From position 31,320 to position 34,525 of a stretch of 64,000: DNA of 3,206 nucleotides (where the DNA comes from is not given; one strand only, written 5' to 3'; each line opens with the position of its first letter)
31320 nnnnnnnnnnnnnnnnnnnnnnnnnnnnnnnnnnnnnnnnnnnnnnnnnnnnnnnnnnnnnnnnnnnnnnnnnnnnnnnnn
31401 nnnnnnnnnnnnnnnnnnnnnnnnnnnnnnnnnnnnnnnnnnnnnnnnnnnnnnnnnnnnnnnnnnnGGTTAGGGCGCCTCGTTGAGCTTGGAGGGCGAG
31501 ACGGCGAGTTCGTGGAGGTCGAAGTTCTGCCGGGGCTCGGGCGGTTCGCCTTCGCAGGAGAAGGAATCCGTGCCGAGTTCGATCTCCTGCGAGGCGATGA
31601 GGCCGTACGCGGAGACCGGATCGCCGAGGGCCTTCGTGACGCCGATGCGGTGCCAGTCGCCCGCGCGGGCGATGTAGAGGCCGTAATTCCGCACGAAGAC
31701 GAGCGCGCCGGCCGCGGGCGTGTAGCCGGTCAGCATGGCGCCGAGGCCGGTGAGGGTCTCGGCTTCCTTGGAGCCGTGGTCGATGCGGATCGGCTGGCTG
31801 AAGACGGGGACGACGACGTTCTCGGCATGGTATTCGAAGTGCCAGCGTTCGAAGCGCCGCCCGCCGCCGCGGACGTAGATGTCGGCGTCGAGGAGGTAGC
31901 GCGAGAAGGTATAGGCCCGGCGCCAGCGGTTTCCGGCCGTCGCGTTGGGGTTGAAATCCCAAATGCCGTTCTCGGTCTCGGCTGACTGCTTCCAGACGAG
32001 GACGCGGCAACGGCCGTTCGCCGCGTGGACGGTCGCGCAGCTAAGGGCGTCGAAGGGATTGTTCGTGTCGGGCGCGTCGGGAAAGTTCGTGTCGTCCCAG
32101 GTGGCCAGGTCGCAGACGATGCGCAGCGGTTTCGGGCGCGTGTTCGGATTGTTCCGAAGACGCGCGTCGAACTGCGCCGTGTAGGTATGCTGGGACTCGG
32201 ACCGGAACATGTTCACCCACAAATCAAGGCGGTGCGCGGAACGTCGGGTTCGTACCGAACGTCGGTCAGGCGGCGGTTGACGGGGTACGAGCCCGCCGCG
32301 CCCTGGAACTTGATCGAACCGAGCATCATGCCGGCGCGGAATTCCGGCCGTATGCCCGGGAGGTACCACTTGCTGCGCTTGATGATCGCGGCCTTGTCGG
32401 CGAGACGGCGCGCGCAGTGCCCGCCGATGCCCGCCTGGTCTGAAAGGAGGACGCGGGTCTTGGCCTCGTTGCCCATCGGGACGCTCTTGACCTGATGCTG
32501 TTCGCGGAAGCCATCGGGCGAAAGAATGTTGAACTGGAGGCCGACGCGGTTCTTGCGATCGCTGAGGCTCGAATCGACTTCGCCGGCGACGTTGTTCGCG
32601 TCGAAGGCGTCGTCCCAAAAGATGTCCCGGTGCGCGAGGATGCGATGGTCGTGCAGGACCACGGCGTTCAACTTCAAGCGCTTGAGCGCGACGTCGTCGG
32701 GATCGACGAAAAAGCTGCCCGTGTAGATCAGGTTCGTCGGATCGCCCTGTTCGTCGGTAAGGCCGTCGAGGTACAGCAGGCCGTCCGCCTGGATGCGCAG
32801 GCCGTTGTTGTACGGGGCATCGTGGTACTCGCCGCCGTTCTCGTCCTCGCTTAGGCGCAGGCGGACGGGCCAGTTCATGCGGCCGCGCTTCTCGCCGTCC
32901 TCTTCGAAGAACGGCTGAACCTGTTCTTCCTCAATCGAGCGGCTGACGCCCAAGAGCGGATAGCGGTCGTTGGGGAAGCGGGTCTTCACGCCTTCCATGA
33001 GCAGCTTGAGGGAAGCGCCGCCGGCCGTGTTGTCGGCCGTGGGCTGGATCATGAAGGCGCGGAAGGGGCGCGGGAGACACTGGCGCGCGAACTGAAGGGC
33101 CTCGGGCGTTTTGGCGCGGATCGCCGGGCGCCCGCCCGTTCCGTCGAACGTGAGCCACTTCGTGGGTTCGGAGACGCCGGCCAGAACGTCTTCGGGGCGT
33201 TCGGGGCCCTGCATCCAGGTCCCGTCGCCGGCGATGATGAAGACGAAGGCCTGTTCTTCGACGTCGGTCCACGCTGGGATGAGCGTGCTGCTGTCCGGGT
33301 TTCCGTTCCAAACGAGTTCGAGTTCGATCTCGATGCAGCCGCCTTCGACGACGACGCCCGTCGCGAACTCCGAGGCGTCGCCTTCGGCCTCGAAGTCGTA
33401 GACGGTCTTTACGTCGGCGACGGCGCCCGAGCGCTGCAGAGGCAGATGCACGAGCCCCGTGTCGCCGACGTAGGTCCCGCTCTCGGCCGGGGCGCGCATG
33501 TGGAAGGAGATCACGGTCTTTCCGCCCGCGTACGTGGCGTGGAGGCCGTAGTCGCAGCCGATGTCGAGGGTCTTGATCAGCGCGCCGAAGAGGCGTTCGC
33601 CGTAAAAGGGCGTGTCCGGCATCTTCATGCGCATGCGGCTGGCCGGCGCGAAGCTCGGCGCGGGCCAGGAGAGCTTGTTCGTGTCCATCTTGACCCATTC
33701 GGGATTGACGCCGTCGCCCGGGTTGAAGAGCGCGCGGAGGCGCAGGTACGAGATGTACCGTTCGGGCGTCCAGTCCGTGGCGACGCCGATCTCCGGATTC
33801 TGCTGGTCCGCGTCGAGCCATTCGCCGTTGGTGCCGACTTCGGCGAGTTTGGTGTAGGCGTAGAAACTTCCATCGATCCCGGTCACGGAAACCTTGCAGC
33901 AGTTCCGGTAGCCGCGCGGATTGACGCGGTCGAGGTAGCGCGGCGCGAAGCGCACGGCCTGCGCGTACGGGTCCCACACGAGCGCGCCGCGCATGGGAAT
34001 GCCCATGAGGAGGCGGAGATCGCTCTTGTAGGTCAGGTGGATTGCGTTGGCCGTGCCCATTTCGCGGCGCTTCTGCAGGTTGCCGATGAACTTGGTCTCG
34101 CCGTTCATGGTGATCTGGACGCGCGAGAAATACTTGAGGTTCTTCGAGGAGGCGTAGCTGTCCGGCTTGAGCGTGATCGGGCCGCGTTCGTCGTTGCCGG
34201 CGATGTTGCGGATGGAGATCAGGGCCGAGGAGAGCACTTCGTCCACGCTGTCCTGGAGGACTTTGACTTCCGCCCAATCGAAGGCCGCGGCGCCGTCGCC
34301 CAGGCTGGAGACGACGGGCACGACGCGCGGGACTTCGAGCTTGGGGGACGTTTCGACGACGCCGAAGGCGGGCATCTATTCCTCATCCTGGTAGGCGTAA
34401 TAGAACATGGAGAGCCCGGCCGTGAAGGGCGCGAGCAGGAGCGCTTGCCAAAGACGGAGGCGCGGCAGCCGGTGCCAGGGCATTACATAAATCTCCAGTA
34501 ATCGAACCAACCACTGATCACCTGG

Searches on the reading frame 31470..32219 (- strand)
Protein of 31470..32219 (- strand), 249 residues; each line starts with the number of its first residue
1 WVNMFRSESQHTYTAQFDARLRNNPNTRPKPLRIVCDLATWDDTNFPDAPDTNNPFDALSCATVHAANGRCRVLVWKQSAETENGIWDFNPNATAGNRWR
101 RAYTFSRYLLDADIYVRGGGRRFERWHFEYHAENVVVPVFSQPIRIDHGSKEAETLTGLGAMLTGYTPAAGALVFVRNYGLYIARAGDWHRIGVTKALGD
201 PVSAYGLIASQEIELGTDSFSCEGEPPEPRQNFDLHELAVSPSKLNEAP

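Call 6: search_protein_families(library=pfam, max_evalue=0.1, proteins=[window:31470-32219:-])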
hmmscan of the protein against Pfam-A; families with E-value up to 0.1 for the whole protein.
window:31470-32219:- (249 aa): 0 families

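Call 7: search_protein_families(library=phrogs, max_evalue=0.1, proteins=[window:31470-32219:-])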
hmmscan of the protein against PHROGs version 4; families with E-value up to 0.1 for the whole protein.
window:31470-32219:- (249 aa): 1 family
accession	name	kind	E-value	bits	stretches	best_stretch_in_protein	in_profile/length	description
phrog_18428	-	unknown function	0.019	16.1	1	38-104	17-86/116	-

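Call 25: find_related_loci(query=A1, collection=viral_contigs, flank=6000)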
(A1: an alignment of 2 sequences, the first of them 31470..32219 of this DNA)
Query A1 (249 aa) in viral_contigs; peptide patterns used: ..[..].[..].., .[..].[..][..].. (x = any residue, [..] = any of these).
138 stretches matched a pattern, but none encodes a relative of the query by tblastn (E <= 1e-3).

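Call 27: find_homologous_proteins(query=A1, max_evalue=0.001)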
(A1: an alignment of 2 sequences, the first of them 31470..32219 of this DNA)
Query A1 (2 sequences) (249 aa, profile of the alignment): 2 proteins with E <= 0.001 among 6453 candidates.
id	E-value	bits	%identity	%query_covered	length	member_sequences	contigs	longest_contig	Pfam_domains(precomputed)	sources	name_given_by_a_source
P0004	4.0e-143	494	100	100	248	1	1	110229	-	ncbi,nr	ncbi:MAG: hypothetical protein KIS92_00805 [Planctomycetota bacterium]|nr:hypothetical protein [Plan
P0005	5.6e-54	202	36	89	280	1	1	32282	-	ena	-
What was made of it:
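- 31470..32216 (-): U: 248-aa fibre-like virion protein, the upstream partner of the pair. Its stop codon lies 2 nt before the ATG of A. NCBI lists it as KIS92_00805 (call 27).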

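Call 28: find_encoding_contigs(protein=P0005, flank=10000)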
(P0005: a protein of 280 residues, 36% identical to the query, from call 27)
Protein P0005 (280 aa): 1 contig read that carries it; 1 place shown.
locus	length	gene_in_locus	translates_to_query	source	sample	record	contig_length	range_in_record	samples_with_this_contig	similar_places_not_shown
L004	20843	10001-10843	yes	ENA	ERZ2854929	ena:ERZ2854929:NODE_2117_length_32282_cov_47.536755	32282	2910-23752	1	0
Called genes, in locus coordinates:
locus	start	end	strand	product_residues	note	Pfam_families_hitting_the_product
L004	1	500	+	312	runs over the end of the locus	PF25145:NfeD1b_N, PF01343:Peptidase_S49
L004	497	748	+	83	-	-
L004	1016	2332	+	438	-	PF05065:Phage_capsid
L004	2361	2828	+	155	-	-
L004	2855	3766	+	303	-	-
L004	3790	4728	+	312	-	PF05135:Phage_connect_1 (faint), PF24163:HCP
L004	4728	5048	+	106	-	PF05521:Phage_HCP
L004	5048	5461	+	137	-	-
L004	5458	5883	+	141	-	-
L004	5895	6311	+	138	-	-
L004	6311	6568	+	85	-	-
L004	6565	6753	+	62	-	-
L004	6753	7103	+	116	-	PF06222:Phage_TAC_1 (weak)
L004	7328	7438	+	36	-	-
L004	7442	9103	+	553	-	-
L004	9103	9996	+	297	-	-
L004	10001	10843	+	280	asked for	-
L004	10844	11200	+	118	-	-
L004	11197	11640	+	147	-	-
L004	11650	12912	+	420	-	-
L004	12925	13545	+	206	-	PF14359:DUF4406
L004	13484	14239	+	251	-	-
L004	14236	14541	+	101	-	-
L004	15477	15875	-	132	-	PF01381:HTH_3, PF13443:HTH_26 (weak)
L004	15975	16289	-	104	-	-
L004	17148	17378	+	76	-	PF13560:HTH_31, PF13443:HTH_26 (weak), PF01381:HTH_3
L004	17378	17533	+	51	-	-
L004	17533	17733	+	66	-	PF12728:HTH_17 (weak)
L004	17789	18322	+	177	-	-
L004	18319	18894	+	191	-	-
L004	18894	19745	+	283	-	PF02086:MethyltransfD12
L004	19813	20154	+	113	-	PF27050:Phage_P22_Y8K6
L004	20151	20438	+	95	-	-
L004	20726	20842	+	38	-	-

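Call 36: find_related_loci(query=A3, collection=metagenome_contigs, flank=5000)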
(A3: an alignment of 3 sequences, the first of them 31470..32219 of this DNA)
Query A3 (249 aa) in metagenome_contigs; peptide patterns used: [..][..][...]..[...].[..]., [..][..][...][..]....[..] (x = any residue, [..] = any of these).
600 stretches matched a pattern (row limit reached: there are more); 1 encode a relative of the query (tblastn E <= 1e-3); 1 distinct loci.
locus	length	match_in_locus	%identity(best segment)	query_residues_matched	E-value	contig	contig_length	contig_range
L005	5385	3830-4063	34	39-126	9e-8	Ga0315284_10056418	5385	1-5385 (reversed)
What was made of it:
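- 31470..32216 (-): Residues 39-126 match a giant fibre ORF in L005 (call 36).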

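Call 40: search_dna_similar(query=window:31470-32219:-, collection=phages, mode=protein, max_evalue=0.01)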
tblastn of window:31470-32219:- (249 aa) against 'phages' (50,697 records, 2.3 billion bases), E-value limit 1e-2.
No match.

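Call 44: search_solved_structures(query=A3, max_evalue=10, show_alignments=1)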
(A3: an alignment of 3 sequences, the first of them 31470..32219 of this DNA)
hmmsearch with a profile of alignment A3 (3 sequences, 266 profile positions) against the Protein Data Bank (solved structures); distinct sequences matched with E-value up to 10: 2.
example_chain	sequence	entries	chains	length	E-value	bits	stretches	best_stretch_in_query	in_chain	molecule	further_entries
7c7r_B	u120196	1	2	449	0.65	12.7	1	61-153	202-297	Biofilm-associated surface protein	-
7jw2_A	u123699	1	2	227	0.68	12.6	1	123-153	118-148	Exonuclease mut-7 homolog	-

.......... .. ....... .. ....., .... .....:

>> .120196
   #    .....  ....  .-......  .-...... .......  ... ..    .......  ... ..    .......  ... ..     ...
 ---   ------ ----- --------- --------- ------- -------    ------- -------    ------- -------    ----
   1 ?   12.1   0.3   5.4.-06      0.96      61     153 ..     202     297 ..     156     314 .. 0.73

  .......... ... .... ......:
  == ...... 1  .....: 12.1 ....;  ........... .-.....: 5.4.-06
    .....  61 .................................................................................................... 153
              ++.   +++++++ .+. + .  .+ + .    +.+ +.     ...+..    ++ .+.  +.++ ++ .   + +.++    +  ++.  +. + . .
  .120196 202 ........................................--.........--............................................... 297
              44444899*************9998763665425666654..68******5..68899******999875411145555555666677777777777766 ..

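Call 52: search_protein_families(library=pfam, max_evalue=0.5, proteins=[L004:10844-11200:+, L004:11197-11640:+, L004:10001-10843:+, L004:11650-12912:+, L004:9103-9996:+, L004:7442-9103:+, L004:12925-13545:+, L004:13484-14239:+])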
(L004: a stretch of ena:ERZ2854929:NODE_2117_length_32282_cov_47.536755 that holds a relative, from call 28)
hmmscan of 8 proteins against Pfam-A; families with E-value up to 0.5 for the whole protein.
L004:10844-11200:+ (118 aa): 0 families

L004:11197-11640:+ (147 aa): 3 families
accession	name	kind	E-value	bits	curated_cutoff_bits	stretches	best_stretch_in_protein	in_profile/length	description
PF08271.17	Zn_Ribbon_TF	-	0.025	14.6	29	1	82-104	3-27/43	TFIIB zinc-binding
PF10879.14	DUF2674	-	0.051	13.6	27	1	4-43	13-50/61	Protein of unknown function (DUF2674)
PF25303.1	DUF7879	-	0.12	12.8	26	1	77-106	114-145/146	Family of unknown function (DUF7879)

L004:10001-10843:+ (280 aa): 0 families

L004:11650-12912:+ (420 aa): 0 families

L004:9103-9996:+ (297 aa): 1 family
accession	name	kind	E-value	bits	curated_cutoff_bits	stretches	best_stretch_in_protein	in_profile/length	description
PF01265.22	Cyto_heme_lyase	-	0.042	13.9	23.8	1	162-225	200-266/299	Cytochrome c/c1 heme lyase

L004:7442-9103:+ (553 aa): 0 families

L004:12925-13545:+ (206 aa): 2 families
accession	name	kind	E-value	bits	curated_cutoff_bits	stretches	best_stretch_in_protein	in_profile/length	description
PF14359.12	DUF4406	-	2.1e-18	66.9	22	1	1-93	1-90/91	Domain of unknown function (DUF4406)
PF18909.5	dGTP_diPhyd_N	-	2.2e-05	24.8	27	1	113-181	20-88/99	dATP/dGTP diphosphohydrolase, N-terminal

L004:13484-14239:+ (251 aa): 2 families
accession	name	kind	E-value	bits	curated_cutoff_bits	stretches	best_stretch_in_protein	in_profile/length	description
PF00149.33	Metallophos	-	0.00094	20.1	21.5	1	4-64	4-45/191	Calcineurin-like phosphoesterase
PF06325.19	PrmA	-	0.15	11.9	22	1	100-150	141-189/296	Ribosomal protein L11 methyltransferase (PrmA)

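Call 53: search_protein_families(library=phrogs, max_evalue=0.5, proteins=[L004:10844-11200:+, L004:11197-11640:+, L004:10001-10843:+, L004:11650-12912:+, L004:9103-9996:+, L004:7442-9103:+, L004:12925-13545:+, L004:13484-14239:+])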
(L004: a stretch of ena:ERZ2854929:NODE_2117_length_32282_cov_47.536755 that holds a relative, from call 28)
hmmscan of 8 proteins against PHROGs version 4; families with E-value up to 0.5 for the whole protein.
L004:10844-11200:+ (118 aa): 0 families

L004:11197-11640:+ (147 aa): 2 families
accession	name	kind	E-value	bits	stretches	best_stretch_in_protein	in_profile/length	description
phrog_13558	-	unknown function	4.5e-06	27.6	1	68-107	18-53/69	-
phrog_23450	-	unknown function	0.13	13.3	1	51-115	20-81/143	-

L004:10001-10843:+ (280 aa): 5 families
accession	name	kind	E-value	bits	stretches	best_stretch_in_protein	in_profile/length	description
phrog_24595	-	head and packaging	0.0017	18.8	0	171-220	46-100/325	virion structural protein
phrog_17264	-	unknown function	0.0046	17.7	1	173-232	2-64/147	-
phrog_2647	-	head and packaging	0.016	15.3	1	97-221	149-270/336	head decoration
phrog_13666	-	unknown function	0.1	13.3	0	195-270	26-89/145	-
phrog_9849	-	unknown function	0.2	12.4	0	106-196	118-209/240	-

L004:11650-12912:+ (420 aa): 0 families

L004:9103-9996:+ (297 aa): 1 family
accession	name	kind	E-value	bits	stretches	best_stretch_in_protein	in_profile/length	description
phrog_36953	-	unknown function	0.3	12.5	0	64-107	2-45/125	-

L004:7442-9103:+ (553 aa): 14 families
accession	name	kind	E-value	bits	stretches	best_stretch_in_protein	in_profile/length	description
phrog_9483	-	tail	3.8e-40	139.1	1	1-493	1-497/657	tail length tape measure protein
phrog_8462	-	tail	6.4e-26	92.3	2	120-233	153-258/672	tail length tape measure protein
phrog_13338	-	unknown function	1.6e-24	87.2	2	118-341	139-342/903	-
phrog_2854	-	tail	5.7e-22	79.2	2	118-434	157-429/855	tail length tape measure protein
phrog_8125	-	tail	9.4e-20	72.1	2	120-249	175-300/578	tail length tape measure protein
phrog_3981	-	tail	2e-13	51.3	1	15-292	29-297/584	tail length tape measure protein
phrog_2276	-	tail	2.3e-12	47.4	2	16-124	53-164/673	tail length tape measure protein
phrog_33680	-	unknown function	1.1e-08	34.7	1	135-217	412-494/726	-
phrog_22443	-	unknown function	2.8e-07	30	1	126-245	154-273/1064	-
phrog_17020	-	unknown function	0.025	14.8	1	190-332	86-214/353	-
phrog_16773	-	unknown function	0.1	13.1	1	162-235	209-278/316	-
phrog_12506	-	tail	0.15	12.5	0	49-107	42-100/218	tail length tape measure protein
phrog_27564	-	unknown function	0.23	12.7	0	94-127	34-67/98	-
phrog_34580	-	unknown function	0.25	12.8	0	329-360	62-92/157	-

L004:12925-13545:+ (206 aa): 7 families
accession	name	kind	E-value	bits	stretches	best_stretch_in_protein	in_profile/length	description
phrog_355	-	DNA, RNA and nucleotide metabolism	1.7e-28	100.7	1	1-122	75-200/249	nucleoside 2-deoxyribosyltransferase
phrog_5781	-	unknown function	1.8e-18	67.9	1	1-100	6-104/220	-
phrog_15484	-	other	1e-07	32.8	1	3-93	153-243/253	hydrolase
phrog_12019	-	other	2.8e-07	31.5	1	14-91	28-108/241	MazG-like pyrophosphatase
phrog_31170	-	unknown function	4e-07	31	1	2-51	2-50/55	-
phrog_31336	-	unknown function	1.4e-05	25.2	1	112-185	280-346/359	-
phrog_12650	-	unknown function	0.065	14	1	146-165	10-29/58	-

L004:13484-14239:+ (251 aa): 0 families

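Call 54: search_protein_families(library=ncbifam, max_evalue=0.1, proteins=[window:31470-32219:-, L004:11650-12912:+])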
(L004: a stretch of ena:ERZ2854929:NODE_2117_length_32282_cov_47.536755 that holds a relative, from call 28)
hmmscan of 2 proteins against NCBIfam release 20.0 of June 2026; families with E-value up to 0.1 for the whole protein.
window:31470-32219:- (249 aa): 0 families

L004:11650-12912:+ (420 aa): 0 families

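Call 58: find_related_loci(query=A6, collection=viral_contigs, flank=5000)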
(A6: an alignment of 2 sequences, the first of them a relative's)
Query A6 (167 aa) in viral_contigs; peptide patterns used: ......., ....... (x = any residue, [..] = any of these).
93 stretches matched a pattern; 3 encode a relative of the query (tblastn E <= 1e-3); 3 distinct loci.
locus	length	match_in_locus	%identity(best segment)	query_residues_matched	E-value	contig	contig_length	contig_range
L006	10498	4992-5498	67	1-167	1e-62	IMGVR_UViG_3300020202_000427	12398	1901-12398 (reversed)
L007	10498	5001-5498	55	1-167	3e-47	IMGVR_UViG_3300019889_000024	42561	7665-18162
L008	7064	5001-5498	50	1-167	6e-41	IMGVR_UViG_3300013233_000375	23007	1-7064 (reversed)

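Call 59: find_related_loci(query=A6, collection=genome_contigs, flank=5000)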
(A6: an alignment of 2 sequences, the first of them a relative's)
Query A6 (167 aa) in genome_contigs; peptide patterns used: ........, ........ (x = any residue, [..] = any of these).
28 stretches matched a pattern; 4 encode a relative of the query (tblastn E <= 1e-3); 4 distinct loci.
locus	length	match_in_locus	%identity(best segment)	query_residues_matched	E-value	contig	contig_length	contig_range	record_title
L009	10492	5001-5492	50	1-165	5e-38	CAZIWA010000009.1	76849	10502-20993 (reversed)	MAG TPA_asm: uncultured Phycisphaeraceae bacterium isolate SRP193066_co1_98 genome assembly, contig: NODE_363_length_768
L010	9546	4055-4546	48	1-166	8e-33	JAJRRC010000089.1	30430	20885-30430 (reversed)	MAG: Planctomycetota bacterium isolate Dive100_bin2.50 k141_832712, whole genome shotgun sequence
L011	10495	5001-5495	44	1-167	2e-31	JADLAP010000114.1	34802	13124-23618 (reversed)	MAG: Phycisphaeraceae bacterium isolate SJ132 c_000000793163, whole genome shotgun sequence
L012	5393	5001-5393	50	1-128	4e-18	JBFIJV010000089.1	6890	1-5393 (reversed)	MAG: Gammaproteobacteria bacterium isolate Mix_sand11.2021.09.Z.94 k141_233087_length_6890_cov_39.7331, whole genome sho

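Call 90: find_related_loci(query=A3, collection=viral_contigs, flank=6000)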
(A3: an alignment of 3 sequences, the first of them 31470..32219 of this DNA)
Query A3 (249 aa) in viral_contigs; peptide patterns used: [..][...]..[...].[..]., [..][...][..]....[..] (x = any residue, [..] = any of these).
600 stretches matched a pattern, but none encodes a relative of the query by tblastn (E <= 1e-3).

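Call 95: search_protein_families(library=padloc, max_evalue=0.01, proteins=[window:31470-32219:-])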
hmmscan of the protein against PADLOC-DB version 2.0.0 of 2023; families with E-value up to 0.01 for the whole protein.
window:31470-32219:- (249 aa): 0 families

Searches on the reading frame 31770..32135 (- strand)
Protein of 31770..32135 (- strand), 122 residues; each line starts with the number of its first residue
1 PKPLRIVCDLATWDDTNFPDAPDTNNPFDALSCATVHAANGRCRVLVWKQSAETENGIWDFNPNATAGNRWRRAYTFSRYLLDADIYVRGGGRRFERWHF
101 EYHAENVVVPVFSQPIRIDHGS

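Call 92: search_protein_families(library=pfam, max_evalue=1, proteins=[window:31770-32135:-])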
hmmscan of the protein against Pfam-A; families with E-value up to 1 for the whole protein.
seq(122 aa): 1 family
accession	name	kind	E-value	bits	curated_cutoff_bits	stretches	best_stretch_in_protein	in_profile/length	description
PF12411.13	Choline_sulf_C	-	0.074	13.3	27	1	42-73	8-39/53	Choline sulfatase enzyme C terminal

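Call 93: search_protein_families(library=phrogs, max_evalue=1, proteins=[window:31770-32135:-])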
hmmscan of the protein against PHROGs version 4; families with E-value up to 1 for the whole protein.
seq(122 aa): 1 family
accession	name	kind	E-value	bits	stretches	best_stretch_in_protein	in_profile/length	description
phrog_18428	-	unknown function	0.0063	17.7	1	15-76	22-86/116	-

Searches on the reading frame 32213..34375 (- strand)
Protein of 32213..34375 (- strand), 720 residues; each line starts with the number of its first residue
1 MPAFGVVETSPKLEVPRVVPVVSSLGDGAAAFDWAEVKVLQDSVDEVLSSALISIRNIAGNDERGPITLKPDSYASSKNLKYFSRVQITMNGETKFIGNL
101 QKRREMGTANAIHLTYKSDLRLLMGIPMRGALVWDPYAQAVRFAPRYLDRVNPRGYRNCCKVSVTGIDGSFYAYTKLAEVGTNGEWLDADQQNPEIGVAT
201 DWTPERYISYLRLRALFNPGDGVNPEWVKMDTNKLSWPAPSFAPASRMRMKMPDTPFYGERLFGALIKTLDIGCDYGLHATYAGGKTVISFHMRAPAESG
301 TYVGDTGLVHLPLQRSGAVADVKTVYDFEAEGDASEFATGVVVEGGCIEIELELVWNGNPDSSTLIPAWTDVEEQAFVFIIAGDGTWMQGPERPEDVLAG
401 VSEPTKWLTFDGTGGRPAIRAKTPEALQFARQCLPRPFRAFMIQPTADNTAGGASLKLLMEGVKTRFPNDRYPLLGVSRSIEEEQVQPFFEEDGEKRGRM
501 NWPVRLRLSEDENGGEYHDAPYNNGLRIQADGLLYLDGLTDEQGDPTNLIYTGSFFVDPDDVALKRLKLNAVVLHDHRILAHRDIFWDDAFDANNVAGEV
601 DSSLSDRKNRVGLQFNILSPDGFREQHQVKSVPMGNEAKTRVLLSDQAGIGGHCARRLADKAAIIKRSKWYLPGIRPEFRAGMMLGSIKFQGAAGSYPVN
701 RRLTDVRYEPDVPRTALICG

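Call 6: search_protein_families(library=pfam, max_evalue=0.1, proteins=[window:32213-34375:-])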
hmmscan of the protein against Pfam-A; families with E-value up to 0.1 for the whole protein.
window:32213-34375:- (720 aa): 0 families

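Call 7: search_protein_families(library=phrogs, max_evalue=0.1, proteins=[window:32213-34375:-])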
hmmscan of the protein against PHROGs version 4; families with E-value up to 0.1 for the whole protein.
window:32213-34375:- (720 aa): 0 families

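Call 54: search_protein_families(library=ncbifam, max_evalue=0.1, proteins=[window:32213-34375:-])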
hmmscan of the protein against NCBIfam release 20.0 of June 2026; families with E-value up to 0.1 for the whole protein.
window:32213-34375:- (720 aa): 0 families

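Call 66: search_solved_structures(query=window:32213-34375:-, max_evalue=1)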
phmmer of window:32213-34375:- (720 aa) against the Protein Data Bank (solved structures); distinct sequences matched with E-value up to 1: 2.
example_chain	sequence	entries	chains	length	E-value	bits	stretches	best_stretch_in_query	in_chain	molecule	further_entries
4d4e_A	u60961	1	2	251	0.37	12.1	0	37-64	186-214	ARMADILLO REPEAT PROTEIN ARM00016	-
5mfb_A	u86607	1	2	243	0.58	11.5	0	37-64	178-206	YIII(Dq)4CqI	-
